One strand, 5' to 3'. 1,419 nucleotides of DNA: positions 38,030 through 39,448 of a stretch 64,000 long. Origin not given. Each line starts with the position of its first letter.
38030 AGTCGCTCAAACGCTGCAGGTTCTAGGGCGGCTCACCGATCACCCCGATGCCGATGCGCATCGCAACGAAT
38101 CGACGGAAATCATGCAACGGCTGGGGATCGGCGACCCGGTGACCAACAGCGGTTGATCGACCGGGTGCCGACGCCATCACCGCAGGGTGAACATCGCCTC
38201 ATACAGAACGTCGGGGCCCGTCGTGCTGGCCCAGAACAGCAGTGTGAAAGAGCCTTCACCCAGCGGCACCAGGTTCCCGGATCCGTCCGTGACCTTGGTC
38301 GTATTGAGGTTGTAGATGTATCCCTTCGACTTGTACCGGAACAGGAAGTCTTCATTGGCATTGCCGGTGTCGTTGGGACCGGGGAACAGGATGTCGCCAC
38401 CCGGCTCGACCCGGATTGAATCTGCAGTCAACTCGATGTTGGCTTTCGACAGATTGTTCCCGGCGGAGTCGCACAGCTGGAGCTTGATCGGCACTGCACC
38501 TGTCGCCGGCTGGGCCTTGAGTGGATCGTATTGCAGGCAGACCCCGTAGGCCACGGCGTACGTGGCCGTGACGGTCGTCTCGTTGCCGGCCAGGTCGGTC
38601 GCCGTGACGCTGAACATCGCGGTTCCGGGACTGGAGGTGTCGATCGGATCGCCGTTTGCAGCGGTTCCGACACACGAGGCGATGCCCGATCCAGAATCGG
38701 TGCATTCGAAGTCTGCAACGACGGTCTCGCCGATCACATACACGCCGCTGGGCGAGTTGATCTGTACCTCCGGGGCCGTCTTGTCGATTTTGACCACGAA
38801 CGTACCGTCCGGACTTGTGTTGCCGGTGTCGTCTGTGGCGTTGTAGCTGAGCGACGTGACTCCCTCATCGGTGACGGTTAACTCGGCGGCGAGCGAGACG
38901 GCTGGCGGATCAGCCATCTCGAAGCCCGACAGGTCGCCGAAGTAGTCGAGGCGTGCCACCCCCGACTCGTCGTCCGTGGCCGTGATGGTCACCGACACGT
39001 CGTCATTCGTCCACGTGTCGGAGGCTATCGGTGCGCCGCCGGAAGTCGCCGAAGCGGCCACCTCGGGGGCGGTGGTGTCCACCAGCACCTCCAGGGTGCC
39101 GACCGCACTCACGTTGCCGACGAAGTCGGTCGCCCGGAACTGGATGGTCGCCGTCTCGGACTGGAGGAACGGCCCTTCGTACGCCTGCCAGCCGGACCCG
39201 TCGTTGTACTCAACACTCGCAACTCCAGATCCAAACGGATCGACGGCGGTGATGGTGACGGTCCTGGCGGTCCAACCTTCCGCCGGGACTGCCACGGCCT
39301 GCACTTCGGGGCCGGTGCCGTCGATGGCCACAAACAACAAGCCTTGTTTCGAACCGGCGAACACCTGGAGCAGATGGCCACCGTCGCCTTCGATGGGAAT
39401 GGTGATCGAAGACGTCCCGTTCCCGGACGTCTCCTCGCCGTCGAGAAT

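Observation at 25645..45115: Two giant paralogous secreted beta-helix/PLSAI-repeat/His-Cys-domain proteins flanking a STAND adenylate cyclase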

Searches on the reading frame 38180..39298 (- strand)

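Call 74: search_protein_families(library=pfam, proteins=[window:38180-39298:-], max_evalue=0.5)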
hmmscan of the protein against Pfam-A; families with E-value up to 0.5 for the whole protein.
window:38180-39298:- (373 aa): 7 families
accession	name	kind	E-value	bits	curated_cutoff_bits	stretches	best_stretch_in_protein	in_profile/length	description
PF17957.7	Big_7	-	7.1e-05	23.8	24.1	2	90-120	8-38/70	Bacterial Ig domain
PF24893.1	DUF7743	-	7.8e-05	22.8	27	0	97-119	18-40/120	Domain of unknown function (DUF7743)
PF13750.12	Big_3_3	-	0.00051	20.2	27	1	49-112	16-79/157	Bacterial Ig-like domain (group 3)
PF19077.6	Big_13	-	0.00075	20.4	27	0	23-75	49-102/102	Bacterial Ig-like domain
PF13860.13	FlgD_ig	-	0.013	15.9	27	1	139-174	41-76/79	FlgD Ig-like domain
PF16403.11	Bact_surface_Ig-like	-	0.073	13.6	27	0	218-244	40-66/71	Bacterial surface protein, Ig-like domain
PF13779.11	DUF4175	-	0.25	9.7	27.3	0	131-174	285-328/825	Domain of unknown function (DUF4175)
